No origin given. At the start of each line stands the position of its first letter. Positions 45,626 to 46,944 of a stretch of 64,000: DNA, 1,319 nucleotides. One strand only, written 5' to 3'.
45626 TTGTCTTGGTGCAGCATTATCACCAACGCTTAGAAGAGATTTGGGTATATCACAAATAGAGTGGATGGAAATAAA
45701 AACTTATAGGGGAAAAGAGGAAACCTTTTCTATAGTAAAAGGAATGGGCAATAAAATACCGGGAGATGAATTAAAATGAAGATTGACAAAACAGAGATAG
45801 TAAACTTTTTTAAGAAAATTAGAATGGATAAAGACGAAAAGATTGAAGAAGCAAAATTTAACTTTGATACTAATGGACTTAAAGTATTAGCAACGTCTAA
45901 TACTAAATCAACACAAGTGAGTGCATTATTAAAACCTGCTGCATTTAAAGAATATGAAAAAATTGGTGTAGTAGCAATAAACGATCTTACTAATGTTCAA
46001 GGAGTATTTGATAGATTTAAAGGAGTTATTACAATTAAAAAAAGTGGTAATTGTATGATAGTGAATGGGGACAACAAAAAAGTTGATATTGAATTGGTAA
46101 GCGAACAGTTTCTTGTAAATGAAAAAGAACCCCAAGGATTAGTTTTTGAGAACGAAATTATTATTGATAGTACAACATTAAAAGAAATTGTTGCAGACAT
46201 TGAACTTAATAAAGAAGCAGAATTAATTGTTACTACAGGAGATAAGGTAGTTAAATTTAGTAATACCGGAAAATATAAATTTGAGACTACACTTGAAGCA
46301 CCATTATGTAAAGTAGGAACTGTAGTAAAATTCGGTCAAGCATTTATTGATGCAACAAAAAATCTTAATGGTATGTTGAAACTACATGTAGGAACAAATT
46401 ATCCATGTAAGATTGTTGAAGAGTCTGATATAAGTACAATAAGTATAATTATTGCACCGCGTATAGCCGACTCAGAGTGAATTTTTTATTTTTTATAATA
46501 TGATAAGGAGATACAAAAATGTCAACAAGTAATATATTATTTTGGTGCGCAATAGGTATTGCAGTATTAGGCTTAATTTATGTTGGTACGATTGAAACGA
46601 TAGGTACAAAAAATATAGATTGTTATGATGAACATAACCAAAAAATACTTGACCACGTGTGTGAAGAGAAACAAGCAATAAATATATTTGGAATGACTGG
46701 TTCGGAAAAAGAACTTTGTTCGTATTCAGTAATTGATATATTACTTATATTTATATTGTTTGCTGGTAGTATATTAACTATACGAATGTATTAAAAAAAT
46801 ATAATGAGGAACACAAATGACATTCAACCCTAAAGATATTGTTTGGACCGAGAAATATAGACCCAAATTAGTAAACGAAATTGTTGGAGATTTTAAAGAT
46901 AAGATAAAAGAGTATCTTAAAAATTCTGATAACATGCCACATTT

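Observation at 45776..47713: Clamp loader (RFC small-subunit-like) with an adjacent PCNA-like candidate, an archaeo-eukaryotic replisome module in a mobile element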

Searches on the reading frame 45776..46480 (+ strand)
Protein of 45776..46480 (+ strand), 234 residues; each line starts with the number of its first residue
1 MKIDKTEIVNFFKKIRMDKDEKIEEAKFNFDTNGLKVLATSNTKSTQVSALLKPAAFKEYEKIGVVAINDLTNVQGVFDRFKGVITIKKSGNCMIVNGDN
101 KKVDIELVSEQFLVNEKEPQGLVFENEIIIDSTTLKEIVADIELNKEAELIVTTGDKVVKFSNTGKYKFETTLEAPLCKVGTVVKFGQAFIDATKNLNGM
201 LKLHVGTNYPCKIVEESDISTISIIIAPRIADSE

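Call 3: search_protein_families(library=pfam, proteins=[window:45776-46480:+], max_evalue=0.1)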
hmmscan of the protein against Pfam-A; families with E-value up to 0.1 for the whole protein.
window:45776-46480:+ (234 aa): 3 families
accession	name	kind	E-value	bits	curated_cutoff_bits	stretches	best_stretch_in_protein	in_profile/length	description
PF02144.21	Rad1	-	3.2e-05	23.6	24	1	12-61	16-59/257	Repair protein Rad1/Rec1/Rad17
PF15907.11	Itfg2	-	0.035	13.8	27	1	62-160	16-101/330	Integrin-alpha FG-GAP repeat-containing protein 2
PF00705.23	PCNA_N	-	0.056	13.6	20.3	0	12-61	12-61/127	Proliferating cell nuclear antigen, N-terminal domain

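Call 4: search_protein_families(library=phrogs, proteins=[window:45776-46480:+], max_evalue=0.1)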
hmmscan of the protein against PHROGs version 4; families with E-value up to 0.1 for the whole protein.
window:45776-46480:+ (234 aa): 0 families

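Call 8: search_solved_structures(query=window:45776-46480:+, max_evalue=10, show_alignments=2)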
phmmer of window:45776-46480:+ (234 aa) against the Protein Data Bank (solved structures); distinct sequences matched with E-value up to 10: 0.

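Call 10: search_dna_similar(query=window:45776-46480:+, collection=phages, mode=protein, max_rows=30, max_evalue=1)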
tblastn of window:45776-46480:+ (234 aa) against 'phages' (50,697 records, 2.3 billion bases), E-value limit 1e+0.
No match.

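Call 11: find_homologous_proteins(query=window:45776-46480:+, max_evalue=0.001)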
Query window:45776-46480:+ (234 aa): 33 proteins with E <= 0.001 among 342 candidates.
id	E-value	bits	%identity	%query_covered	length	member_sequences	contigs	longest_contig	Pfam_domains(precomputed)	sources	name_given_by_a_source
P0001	6.6e-143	492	100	100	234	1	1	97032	PF02144.22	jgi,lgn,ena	-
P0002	2.0e-77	278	60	100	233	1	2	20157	-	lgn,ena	-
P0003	2.9e-76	274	58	100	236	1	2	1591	-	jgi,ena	jgi:hypothetical protein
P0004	9.5e-75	269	57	99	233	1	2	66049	-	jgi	jgi:hypothetical protein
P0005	4.9e-60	221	46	99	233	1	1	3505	-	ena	-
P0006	2.3e-59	219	47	99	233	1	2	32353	-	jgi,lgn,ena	-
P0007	1.0e-58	216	49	98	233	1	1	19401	-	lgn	-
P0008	1.5e-58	216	49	99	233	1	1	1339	-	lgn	-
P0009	4.6e-58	214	48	99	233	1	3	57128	-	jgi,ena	-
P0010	5.2e-58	214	46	98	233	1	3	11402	-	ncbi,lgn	-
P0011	5.9e-57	211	49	99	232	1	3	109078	-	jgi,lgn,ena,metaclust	metaclust:\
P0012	1.3e-56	210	46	100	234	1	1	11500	-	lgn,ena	-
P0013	6.8e-56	207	44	99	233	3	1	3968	-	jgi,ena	-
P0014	1.6e-55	206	47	100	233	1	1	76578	-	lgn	-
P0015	2.7e-55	205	46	99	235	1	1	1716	-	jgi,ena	-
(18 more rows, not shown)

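Call 14: search_solved_structures(query=A1, max_evalue=10, show_alignments=3)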
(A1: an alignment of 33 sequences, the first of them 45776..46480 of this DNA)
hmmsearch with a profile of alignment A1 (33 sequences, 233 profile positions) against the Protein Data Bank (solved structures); distinct sequences matched with E-value up to 10: 84 (the best 60 are shown).
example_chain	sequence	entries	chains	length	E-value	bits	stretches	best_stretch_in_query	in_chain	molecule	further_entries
1ge8_A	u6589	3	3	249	4.1e-09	39.3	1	20-232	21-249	PROLIFERATION CELL NUCLEAR ANTIGEN | Proliferating Cell Nuclear Antigen | DNA polymerase sliding clamp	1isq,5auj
7o1e_A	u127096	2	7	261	6.1e-09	38.7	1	10-165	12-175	Proliferating cell nuclear antigen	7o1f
8p9o_A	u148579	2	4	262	6.3e-09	38.7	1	10-165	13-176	Proliferating cell nuclear antigen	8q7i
7ep8_A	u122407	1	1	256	1.5e-08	37.4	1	10-165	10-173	Proliferating cell nuclear antigen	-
1iz4_A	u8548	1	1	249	2.6e-08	36.7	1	20-232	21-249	Proliferating cell nuclear antigen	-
6qh1_A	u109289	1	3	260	3e-08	36.5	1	11-167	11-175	Proliferating cell nuclear antigen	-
7m5l_A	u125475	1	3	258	4.1e-08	36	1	10-233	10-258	Proliferating cell nuclear antigen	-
7kq0_A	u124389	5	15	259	4.1e-08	36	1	10-233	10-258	Proliferating cell nuclear antigen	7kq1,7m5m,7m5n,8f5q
1axc_A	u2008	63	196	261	4.3e-08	36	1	10-233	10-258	PCNA | Proliferating cell nuclear antigen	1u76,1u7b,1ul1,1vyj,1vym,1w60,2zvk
6gis_A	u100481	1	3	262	4.3e-08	36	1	10-233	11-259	Proliferating cell nuclear antigen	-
6qc0_A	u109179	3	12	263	4.4e-08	35.9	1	10-233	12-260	Proliferating cell nuclear antigen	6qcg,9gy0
4d2g_A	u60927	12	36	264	4.4e-08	35.9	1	10-233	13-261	PROLIFERATING CELL NUCLEAR ANTIGEN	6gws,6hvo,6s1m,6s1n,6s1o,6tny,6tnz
5mav_A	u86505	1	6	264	4.4e-08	35.9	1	10-233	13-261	Proliferating cell nuclear antigen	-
6k3a_A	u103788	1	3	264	4.5e-08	35.9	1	10-233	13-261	Proliferating cell nuclear antigen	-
8zwo_F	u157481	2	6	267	4.6e-08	35.9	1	10-233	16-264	Proliferating cell nuclear antigen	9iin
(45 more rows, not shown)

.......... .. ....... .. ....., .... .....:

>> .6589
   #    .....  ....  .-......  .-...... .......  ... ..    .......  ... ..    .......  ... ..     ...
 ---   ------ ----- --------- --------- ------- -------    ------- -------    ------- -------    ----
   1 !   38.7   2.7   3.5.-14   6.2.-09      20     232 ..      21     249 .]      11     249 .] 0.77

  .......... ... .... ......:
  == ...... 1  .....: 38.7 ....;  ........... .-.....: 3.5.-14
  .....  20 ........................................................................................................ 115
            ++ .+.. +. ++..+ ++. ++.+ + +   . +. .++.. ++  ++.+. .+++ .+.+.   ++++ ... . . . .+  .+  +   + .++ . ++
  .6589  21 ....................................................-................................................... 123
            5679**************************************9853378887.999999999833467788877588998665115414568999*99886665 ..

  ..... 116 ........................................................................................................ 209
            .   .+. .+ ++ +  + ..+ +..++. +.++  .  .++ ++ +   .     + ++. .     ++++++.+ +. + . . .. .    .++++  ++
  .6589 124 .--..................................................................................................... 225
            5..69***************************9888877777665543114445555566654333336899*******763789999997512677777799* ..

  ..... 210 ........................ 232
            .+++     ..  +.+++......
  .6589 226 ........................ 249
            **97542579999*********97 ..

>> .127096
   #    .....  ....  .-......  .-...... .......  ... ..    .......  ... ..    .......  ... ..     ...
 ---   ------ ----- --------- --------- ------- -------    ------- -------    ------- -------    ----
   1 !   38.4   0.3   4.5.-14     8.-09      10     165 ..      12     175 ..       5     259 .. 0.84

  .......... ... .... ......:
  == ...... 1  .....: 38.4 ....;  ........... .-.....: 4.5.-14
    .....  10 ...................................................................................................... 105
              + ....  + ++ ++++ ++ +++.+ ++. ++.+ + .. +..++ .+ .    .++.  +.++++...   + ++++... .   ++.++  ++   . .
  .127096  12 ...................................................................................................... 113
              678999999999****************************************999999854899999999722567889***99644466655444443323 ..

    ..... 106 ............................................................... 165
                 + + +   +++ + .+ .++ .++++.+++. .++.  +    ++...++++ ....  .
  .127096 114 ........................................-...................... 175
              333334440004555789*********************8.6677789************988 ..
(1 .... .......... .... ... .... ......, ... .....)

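Call 21: predict_structure(alignment_id=A1)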
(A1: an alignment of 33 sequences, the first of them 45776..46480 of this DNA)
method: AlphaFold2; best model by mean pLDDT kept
length: 234 residues; sequences in the alignment: 33
mean_pLDDT: 95.0   pTM: 0.90
mean pLDDT of the five models: 95.0, 94.4, 94.0, 93.2, 92.9
residues with pLDDT >= 90: 215; 70-90: 15; 50-70: 1; < 50: 3
segments of 3 or more residues with pLDDT < 50: 232-234
pLDDT, mean of each block of 10 residues (from residue 1): 97 97 97 97 96 98 96 97 97 96 96 87 94 98 91 98 96 97 96 97 96 98 95 45
secondary structure, 60 per line:
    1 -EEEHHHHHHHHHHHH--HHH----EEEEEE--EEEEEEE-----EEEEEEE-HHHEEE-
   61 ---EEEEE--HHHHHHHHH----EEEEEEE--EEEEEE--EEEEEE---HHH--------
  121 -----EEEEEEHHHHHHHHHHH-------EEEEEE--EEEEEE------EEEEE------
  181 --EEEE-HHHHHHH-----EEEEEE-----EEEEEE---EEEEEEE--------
elements in order: E2-4 H5-16 E26-31 E34-40 E46-52 E57-59 E64-68 H71-79 E84-90 E93-98 E101-106 E126-131 H132-142 E150-155 E158-163 E170-174 E183-186 H188-194 E200-205 E211-216 E220-226

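Call 24: fold_search(model_id=the predicted structure, library=pdb)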
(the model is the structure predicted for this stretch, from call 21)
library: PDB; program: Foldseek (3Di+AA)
matches with E <= 10: 1343; with E <= 0.001: 513
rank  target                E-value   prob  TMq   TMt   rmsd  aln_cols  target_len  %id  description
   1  1rwz                  2.8e-14  1.00  0.86  0.83   2.6       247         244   15  Crystal Structure of Proliferating Cell Nuclear Antigen (PCNA) from A. fulgidus (released 2004-01-27)
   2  7tid_G                4.2e-14  1.00  0.82  0.76   4.0       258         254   14  Structure of the yeast clamp loader (Replication Factor C RFC) bound to the sliding clamp (Proliferating Cell Nuclear  (released 2022-02-16)
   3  3p83_C                6.4e-14  1.00  0.87  0.84   2.4       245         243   15  Structure of the PCNA:RNase HII complex from Archaeoglobus fulgidus. (released 2011-02-02)
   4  5a6d_A                7.8e-14  1.00  0.85  0.81   2.6       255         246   18  Proliferating Cell Nuclear Antigen, PCNA, from Thermococcus gammatolerans (released 2016-07-06)
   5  5h0t_A                7.8e-14  1.00  0.84  0.79   2.9       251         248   16  Crystal structure of proliferating cell nuclear antigen from Leishmania donovani at 2.73 Angstrom resolution (released 2016-11-30)
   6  1rxm_A                9.2e-14  1.00  0.87  0.83   2.8       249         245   15  C-terminal region of FEN-1 bound to A. fulgidus PCNA (released 2004-01-27)
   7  3p91                  1.9e-13  1.00  0.82  0.79   3.0       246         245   17  Crystal structure of Proliferating Cellular Nuclear Antigen from Entamoeba histolytica (released 2011-06-01)
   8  6knb_C                2.8e-13  1.00  0.83  0.79   3.1       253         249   17  PolD-PCNA-DNA (form A) (released 2020-08-05)
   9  6aig                  3.1e-13  1.00  0.82  0.75   3.1       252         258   14  Crystal structure of PCNA1 from Aeropyrum pernix (released 2018-09-26)
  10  2zvl_E                3.3e-13  1.00  0.82  0.79   3.1       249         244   14  Crystal structure of PCNA in complex with DNA polymerase kappa fragment (released 2009-02-10)
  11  3ifv_C                3.7e-13  1.00  0.87  0.85   2.5       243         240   16  Crystal structure of the Haloferax volcanii proliferating cell nuclear antigen (released 2009-09-01)
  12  8cob_C                3.9e-13  1.00  0.81  0.77   3.2       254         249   14  Crystal structure of human PCNA in complex with ERCC6L2 PIP box peptide (released 2023-04-19)
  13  2nti_I                3.9e-13  1.00  0.80  0.78   3.4       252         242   15  Crystal structure of PCNA123 heterotrimer. (released 2007-12-18)
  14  3aix_A                4.1e-13  1.00  0.82  0.79   3.0       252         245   16  Crystal structure of PCNA2-PCNA3 complex from Sulfolobus tokodaii (I222) (released 2011-05-18)
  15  3lx2_B                4.5e-13  1.00  0.84  0.80   2.9       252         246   18  Crystal Structure analysis of PCNA from Thermococcus kodakaraensis tk0582 (released 2011-01-26)
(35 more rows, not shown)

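Call 31: find_related_loci(query=A1, collection=viral_contigs, flank=10000)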
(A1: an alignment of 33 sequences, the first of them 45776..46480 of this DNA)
Query A1 (234 aa) in viral_contigs; peptide patterns used: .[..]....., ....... (x = any residue, [..] = any of these).
203 stretches matched a pattern; 2 encode a relative of the query (tblastn E <= 1e-3); 2 distinct loci.
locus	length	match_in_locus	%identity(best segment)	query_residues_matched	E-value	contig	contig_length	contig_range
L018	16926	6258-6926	37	9-230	5e-39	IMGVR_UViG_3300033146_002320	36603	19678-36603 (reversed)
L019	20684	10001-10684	32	1-230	9e-32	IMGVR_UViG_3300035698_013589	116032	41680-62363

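Call 32: find_encoding_contigs(protein=P0011, flank=10000, max_places=2)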
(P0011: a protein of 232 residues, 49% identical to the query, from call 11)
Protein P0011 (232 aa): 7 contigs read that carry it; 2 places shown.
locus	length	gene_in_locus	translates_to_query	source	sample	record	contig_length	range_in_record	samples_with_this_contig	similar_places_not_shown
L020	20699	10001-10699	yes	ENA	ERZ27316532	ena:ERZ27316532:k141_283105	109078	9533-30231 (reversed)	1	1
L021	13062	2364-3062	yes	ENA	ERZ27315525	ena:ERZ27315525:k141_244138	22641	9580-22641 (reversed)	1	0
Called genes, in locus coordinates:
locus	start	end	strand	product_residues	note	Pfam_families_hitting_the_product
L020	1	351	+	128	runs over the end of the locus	-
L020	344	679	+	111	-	-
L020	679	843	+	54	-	-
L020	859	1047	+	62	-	-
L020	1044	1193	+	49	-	-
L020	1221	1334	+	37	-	-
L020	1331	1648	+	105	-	-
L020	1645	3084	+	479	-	-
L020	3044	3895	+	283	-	-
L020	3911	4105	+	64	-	PF13597:NRDD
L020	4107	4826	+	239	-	PF13641:Glyco_tranf_2_3, PF00535:Glycos_transf_2, PF10111:Glyco_tranf_2_2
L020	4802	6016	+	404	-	PF04922:DIE2_ALG10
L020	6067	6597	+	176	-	-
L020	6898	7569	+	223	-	-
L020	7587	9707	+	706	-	PF12705:PDDEXK_1, PF00270:DEAD, PF04851:ResIII, PF16203:ERCC3_RAD25_C, PF00271:Helicase_C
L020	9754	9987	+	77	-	-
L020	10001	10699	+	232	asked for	-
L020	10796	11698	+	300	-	PF00004:AAA, PF13177:DNA_pol3_delta2, PF13173:AAA_14 (faint)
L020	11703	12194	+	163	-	-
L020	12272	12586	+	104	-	-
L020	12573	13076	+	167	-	-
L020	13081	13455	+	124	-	-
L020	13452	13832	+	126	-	PF01242:PTPS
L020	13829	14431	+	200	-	-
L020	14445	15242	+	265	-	PF02649:GCHY-1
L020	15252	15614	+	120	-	-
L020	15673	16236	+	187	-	-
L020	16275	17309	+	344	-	PF00534:Glycos_transf_1 (faint)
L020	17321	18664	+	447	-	PF04055:Radical_SAM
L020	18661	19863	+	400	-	-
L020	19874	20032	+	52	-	-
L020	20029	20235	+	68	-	-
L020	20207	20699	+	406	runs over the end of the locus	PF13482:RNase_H_2 (weak), PF03175:DNA_pol_B_2 (faint), PF00136:DNA_pol_B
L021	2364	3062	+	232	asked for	-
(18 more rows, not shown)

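Call 33: find_encoding_contigs(protein=P0001, flank=10000, max_places=2)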
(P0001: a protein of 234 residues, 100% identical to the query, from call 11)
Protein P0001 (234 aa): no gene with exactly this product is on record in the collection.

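Call 63: search_protein_families(library=phrogs, proteins=[L019:11635-12141:+, L018:7969-8454:+, P0011, L019:10001-10684:+], max_evalue=0.01)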
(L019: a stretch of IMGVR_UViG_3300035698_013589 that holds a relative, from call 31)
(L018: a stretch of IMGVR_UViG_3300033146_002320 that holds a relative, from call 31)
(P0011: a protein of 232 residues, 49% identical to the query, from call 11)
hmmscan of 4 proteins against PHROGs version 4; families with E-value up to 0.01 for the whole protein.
L019:11635-12141:+ (169 aa): 0 families

L018:7969-8454:+ (162 aa): 0 families

P0011 (232 aa): 0 families

L019:10001-10684:+ (228 aa): 1 family
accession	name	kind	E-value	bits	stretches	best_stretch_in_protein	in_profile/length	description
phrog_223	-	DNA, RNA and nucleotide metabolism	2.6e-07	31.5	1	62-164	51-155/222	DNA polymerase processivity factor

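Call 118: search_protein_families(library=ncbifam, proteins=[window:45776-46480:+], max_evalue=0.01)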
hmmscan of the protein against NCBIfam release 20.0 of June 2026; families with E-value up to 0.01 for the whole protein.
window:45776-46480:+ (234 aa): 3 families
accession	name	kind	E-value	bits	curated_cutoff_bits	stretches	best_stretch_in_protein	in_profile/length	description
NF002222.0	PRK01115.1-5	subfamily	9e-09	35.2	207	1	23-143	22-146/245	DNA polymerase sliding clamp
NF002219.0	PRK01115.1-2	equivalog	0.0002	20.9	293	1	12-230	12-245/247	DNA polymerase sliding clamp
NF002221.0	PRK01115.1-4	subfamily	0.001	18.4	239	0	23-174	24-179/248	DNA polymerase sliding clamp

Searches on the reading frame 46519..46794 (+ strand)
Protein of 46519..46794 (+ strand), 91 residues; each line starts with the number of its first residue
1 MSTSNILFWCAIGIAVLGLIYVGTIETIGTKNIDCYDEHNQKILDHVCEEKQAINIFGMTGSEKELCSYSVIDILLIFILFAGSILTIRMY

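Call 3: search_protein_families(library=pfam, proteins=[window:46519-46794:+], max_evalue=0.1)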
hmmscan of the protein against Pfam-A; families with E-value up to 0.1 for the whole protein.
window:46519-46794:+ (91 aa): 0 families

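Call 4: search_protein_families(library=phrogs, proteins=[window:46519-46794:+], max_evalue=0.1)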
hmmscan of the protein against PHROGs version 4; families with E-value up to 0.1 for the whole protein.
window:46519-46794:+ (91 aa): 0 families
